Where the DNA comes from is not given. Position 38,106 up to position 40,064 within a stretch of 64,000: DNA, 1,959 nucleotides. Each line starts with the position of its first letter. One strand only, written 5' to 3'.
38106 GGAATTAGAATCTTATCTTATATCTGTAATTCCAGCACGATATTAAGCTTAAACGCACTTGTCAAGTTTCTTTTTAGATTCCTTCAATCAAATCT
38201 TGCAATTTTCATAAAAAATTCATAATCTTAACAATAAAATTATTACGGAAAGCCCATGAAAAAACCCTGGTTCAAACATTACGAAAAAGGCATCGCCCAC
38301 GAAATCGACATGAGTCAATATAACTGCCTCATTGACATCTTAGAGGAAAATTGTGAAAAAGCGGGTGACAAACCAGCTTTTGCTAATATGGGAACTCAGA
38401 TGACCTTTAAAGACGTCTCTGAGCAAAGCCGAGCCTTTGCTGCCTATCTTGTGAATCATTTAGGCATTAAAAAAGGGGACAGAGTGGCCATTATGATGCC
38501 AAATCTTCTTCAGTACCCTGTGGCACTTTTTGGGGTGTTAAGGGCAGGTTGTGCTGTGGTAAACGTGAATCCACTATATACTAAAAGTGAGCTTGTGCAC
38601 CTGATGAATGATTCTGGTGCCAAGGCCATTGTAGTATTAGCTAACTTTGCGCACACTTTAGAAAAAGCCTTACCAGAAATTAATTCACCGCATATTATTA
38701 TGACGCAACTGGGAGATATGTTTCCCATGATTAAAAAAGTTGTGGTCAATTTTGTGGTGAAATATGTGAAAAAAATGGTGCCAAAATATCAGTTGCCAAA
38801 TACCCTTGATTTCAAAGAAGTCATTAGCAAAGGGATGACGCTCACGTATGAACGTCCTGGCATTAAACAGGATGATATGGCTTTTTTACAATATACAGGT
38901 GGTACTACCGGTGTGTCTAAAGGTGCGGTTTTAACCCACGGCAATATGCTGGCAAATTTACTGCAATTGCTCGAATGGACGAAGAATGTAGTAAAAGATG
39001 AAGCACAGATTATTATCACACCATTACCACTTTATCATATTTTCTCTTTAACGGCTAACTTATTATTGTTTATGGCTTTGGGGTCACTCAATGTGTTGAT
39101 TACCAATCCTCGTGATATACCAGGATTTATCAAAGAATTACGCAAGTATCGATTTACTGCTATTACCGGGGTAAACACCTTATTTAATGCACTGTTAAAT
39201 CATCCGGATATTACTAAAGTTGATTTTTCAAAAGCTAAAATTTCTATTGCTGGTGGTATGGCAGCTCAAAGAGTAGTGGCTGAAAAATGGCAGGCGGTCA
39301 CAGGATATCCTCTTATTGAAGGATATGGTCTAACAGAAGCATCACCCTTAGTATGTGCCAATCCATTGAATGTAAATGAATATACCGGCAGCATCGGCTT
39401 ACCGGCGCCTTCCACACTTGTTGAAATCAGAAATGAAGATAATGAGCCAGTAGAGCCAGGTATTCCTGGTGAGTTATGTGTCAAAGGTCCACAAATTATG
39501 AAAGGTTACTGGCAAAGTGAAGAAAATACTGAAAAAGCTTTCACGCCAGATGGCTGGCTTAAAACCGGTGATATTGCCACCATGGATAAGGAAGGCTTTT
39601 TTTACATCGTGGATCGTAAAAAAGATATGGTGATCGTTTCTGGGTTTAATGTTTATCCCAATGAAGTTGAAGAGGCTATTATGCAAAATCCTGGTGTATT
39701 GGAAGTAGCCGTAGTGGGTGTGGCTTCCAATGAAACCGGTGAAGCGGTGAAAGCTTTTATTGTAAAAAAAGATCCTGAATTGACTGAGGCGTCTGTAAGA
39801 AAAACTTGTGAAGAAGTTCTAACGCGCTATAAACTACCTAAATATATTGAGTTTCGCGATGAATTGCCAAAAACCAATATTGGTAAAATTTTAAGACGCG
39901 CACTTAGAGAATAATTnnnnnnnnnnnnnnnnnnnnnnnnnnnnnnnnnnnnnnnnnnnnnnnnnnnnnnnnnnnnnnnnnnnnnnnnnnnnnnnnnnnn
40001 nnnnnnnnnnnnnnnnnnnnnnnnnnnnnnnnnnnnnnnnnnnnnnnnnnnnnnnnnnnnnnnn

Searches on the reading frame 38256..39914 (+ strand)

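Call 36: search_protein_families(library=pfam, proteins=[window:38256-39914:+], max_evalue=0.001)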
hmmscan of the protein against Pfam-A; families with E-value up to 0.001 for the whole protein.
window:38256-39914:+ (552 aa): 2 families
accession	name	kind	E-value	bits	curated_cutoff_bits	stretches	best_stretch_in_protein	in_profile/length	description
PF00501.34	AMP-binding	-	1.5e-94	317.4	29.9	1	29-419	1-384/384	AMP-binding enzyme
PF13193.12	AMP-binding_C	-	1.9e-18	67.5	24.5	1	470-544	1-76/76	AMP-binding enzyme C-terminal domain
